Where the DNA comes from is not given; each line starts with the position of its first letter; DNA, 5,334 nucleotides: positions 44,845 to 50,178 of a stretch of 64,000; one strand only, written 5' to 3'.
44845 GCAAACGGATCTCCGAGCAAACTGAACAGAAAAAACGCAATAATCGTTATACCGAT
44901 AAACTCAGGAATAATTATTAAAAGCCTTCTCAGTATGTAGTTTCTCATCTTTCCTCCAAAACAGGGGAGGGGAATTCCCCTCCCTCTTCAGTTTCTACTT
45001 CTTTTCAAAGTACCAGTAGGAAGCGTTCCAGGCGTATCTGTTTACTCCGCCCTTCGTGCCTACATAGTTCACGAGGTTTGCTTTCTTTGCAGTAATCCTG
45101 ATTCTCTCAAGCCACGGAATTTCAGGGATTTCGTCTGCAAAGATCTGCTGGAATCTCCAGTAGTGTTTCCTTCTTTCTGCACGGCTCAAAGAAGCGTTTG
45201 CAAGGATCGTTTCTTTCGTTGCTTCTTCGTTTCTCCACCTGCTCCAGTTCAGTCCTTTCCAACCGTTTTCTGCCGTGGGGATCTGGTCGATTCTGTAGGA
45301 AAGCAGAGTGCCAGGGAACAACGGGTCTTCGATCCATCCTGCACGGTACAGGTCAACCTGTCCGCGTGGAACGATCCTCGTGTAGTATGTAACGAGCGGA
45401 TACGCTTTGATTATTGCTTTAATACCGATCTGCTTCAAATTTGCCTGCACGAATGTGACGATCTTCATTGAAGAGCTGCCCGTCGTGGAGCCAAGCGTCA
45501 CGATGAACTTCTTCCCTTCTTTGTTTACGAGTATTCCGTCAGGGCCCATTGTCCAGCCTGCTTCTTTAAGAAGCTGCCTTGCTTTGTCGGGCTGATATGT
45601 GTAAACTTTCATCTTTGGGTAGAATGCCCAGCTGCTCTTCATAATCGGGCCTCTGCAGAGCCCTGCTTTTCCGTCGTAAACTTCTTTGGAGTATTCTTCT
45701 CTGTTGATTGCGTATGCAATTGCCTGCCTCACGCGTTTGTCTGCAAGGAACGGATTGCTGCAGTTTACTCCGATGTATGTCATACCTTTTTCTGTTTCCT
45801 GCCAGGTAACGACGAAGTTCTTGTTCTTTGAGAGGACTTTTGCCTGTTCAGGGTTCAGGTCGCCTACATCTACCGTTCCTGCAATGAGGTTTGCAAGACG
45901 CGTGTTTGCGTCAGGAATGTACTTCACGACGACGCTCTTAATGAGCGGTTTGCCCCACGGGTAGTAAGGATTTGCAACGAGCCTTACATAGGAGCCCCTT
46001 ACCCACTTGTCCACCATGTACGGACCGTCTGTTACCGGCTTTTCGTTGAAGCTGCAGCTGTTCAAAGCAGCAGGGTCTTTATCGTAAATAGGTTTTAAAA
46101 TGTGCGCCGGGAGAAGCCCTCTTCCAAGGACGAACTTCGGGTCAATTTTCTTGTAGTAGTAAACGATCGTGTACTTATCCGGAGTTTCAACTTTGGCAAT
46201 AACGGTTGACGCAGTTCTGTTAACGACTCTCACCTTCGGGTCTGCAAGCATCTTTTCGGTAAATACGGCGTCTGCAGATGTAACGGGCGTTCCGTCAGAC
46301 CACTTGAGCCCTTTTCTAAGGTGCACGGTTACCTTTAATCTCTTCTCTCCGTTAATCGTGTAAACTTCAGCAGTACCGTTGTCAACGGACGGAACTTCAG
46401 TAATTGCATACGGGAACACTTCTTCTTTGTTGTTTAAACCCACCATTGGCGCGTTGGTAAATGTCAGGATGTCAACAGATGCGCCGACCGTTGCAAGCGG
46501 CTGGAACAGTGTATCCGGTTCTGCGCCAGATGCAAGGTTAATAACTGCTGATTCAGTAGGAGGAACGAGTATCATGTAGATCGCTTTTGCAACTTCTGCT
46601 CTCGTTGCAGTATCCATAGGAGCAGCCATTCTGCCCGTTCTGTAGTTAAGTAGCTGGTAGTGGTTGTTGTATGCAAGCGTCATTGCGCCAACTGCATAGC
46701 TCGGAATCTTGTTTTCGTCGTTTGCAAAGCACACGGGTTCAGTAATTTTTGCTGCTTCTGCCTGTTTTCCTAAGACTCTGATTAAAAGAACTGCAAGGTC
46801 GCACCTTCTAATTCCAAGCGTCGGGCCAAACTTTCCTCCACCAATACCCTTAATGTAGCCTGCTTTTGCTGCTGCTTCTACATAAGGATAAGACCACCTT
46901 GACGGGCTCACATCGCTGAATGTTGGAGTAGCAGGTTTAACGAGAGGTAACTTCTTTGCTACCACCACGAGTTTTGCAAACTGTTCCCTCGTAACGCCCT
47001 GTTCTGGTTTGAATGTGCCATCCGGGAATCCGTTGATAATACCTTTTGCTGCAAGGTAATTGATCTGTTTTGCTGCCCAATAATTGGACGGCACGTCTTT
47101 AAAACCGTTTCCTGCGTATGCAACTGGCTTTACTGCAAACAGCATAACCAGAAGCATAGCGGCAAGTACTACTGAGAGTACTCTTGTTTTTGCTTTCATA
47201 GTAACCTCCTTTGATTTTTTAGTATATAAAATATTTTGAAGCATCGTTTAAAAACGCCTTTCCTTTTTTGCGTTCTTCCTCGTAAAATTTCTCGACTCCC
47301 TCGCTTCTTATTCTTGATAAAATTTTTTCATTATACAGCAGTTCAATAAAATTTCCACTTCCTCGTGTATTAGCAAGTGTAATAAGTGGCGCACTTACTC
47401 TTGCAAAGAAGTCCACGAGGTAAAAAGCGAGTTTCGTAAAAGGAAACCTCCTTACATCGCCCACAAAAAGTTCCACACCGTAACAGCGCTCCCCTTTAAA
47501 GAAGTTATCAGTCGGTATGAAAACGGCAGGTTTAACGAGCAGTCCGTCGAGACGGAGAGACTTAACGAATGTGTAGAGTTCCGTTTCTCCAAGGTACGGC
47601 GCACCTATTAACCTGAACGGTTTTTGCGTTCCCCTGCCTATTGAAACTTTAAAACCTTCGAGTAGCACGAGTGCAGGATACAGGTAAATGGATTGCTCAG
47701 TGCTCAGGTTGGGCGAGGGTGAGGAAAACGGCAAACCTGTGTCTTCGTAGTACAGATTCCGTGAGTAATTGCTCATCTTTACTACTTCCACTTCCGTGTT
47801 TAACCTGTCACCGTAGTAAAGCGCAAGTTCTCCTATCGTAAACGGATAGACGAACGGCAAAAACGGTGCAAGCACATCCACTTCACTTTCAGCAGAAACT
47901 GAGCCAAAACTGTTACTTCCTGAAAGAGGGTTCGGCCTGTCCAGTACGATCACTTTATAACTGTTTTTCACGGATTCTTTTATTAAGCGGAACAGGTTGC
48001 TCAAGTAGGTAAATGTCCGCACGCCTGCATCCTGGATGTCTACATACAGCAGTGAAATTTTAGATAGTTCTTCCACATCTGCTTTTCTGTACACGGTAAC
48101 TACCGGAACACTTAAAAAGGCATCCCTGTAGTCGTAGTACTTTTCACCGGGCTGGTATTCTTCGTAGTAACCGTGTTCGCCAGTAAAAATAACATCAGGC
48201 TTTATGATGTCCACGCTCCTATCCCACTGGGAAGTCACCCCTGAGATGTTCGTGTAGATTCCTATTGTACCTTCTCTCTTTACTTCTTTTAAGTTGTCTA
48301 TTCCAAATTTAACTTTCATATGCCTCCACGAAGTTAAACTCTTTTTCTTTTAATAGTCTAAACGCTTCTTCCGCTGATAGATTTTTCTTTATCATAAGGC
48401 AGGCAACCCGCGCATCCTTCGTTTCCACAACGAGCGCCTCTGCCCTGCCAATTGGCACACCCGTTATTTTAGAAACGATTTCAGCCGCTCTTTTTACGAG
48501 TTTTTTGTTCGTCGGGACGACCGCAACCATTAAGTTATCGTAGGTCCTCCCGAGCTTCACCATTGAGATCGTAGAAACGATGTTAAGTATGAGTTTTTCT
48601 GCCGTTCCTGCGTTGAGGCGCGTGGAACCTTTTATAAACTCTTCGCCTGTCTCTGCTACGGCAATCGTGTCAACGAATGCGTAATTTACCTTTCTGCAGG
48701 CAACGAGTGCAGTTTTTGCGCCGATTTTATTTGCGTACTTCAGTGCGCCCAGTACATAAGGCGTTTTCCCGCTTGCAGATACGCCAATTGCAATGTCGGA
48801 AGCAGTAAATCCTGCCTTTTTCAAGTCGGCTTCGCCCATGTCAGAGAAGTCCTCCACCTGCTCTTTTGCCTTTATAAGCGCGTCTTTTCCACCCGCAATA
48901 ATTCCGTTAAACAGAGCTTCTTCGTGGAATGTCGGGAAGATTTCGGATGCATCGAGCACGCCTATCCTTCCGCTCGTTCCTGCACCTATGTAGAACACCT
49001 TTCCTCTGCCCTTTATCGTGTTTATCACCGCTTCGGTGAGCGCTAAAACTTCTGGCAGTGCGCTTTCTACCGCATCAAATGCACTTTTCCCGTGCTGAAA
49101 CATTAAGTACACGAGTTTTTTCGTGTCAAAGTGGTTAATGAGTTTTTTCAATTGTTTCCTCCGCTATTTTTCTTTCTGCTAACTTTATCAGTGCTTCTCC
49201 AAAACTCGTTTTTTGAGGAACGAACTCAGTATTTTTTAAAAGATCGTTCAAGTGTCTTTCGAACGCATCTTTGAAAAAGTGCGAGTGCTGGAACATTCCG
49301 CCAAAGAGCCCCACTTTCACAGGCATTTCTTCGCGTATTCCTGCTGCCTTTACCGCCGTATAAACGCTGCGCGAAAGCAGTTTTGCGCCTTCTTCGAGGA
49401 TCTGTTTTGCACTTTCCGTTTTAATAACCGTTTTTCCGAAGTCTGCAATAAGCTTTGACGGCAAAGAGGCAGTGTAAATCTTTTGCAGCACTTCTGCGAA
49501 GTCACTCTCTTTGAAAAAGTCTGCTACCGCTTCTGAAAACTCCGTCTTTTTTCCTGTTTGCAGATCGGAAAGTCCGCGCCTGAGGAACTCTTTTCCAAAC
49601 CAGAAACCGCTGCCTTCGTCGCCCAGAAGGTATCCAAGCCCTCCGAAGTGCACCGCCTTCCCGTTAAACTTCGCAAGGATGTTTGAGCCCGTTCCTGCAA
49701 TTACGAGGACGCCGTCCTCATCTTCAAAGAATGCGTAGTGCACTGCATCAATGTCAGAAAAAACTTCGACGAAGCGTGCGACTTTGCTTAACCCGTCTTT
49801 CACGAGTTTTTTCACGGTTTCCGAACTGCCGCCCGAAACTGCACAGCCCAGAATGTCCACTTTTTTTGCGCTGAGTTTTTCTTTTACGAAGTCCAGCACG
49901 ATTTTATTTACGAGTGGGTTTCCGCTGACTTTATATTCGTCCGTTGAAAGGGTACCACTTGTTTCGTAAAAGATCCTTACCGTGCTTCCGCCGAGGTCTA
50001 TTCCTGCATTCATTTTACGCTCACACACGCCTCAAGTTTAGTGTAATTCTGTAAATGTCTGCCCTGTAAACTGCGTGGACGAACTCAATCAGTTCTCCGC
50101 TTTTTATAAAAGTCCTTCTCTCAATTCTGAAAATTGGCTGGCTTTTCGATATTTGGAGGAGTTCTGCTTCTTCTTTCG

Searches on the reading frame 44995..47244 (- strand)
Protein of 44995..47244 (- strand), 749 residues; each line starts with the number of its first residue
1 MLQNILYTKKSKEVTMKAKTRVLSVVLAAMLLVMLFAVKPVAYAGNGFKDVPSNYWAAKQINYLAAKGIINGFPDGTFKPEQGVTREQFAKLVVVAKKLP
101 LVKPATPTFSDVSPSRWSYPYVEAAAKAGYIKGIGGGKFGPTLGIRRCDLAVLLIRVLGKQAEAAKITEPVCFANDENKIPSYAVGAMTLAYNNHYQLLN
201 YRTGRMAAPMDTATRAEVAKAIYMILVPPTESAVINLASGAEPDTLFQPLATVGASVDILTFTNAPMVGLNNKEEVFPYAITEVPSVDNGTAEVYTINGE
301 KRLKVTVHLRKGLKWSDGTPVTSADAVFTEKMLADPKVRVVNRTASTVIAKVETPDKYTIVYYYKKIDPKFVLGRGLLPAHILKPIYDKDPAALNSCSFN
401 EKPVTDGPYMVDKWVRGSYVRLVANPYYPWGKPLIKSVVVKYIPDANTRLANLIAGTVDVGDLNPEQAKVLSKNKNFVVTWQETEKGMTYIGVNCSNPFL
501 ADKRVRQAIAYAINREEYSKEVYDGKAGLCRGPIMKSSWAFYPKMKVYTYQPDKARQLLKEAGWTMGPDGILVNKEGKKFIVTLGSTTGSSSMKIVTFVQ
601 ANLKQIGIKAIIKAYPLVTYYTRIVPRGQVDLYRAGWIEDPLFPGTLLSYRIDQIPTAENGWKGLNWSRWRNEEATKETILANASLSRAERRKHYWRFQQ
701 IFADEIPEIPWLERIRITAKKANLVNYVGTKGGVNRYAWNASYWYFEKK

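Call 9: search_protein_families(library=pfam, proteins=[window:44995-47244:-], max_evalue=0.0001)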
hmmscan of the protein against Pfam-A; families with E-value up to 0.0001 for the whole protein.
window:44995-47244:- (749 aa): 2 families
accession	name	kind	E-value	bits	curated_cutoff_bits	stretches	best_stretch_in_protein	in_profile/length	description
PF00496.27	SBP_bac_5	-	4.2e-84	283.2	32.4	1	302-648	16-357/368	Bacterial extracellular solute-binding proteins, family 5 Middle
PF00395.25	SLH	-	3.8e-25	88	20.8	2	48-90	2-44/44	S-layer homology domain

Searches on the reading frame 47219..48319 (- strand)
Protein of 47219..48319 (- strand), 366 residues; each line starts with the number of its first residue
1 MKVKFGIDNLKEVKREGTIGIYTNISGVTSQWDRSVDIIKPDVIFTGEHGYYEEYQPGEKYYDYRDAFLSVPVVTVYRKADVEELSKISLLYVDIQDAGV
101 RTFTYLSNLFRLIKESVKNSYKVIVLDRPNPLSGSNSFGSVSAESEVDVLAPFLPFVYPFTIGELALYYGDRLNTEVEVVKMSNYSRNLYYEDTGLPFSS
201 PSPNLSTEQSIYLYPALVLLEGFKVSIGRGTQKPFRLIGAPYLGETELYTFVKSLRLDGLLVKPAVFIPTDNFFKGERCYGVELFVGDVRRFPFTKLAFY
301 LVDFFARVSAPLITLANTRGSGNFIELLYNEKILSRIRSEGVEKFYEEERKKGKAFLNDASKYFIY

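Call 62: search_protein_families(library=pfam, proteins=[window:47219-48319:-], max_evalue=0.0001)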
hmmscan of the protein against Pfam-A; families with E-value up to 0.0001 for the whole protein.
window:47219-48319:- (366 aa): 2 families
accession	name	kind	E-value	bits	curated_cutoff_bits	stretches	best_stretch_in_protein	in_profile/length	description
PF07075.17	NamZ_N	-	4.9e-41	140.8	26.9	1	19-207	1-201/203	Exo-beta-N-acetylmuramidase NamZ, N-terminal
PF20732.2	NamZ_C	-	1.9e-27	97.3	25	1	212-366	1-152/152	Exo-beta-N-acetylmuramidase NamZ, C-terminal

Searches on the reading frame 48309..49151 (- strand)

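Call 62: search_protein_families(library=pfam, proteins=[window:48309-49151:-], max_evalue=0.0001)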
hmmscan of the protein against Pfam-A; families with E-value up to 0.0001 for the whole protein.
window:48309-49151:- (280 aa): 2 families
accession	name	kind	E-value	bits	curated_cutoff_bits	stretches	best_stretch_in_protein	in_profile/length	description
PF22645.1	GKRP_SIS_N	-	6.1e-20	71.5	27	1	37-140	4-112/113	Glucokinase regulatory protein N-terminal SIS domain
PF13580.11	SIS_2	-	1.4e-07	32.1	27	1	29-147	15-133/138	SIS domain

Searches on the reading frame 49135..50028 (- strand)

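Call 62: search_protein_families(library=pfam, proteins=[window:49135-50028:-], max_evalue=0.0001)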
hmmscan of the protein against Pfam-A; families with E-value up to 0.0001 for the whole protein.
window:49135-50028:- (297 aa): 1 family
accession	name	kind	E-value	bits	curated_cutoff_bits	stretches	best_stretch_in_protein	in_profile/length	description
PF01869.26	BcrAD_BadFG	-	3.6e-15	56.7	31.5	1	9-253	2-238/271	BadF/BadG/BcrA/BcrD ATPase family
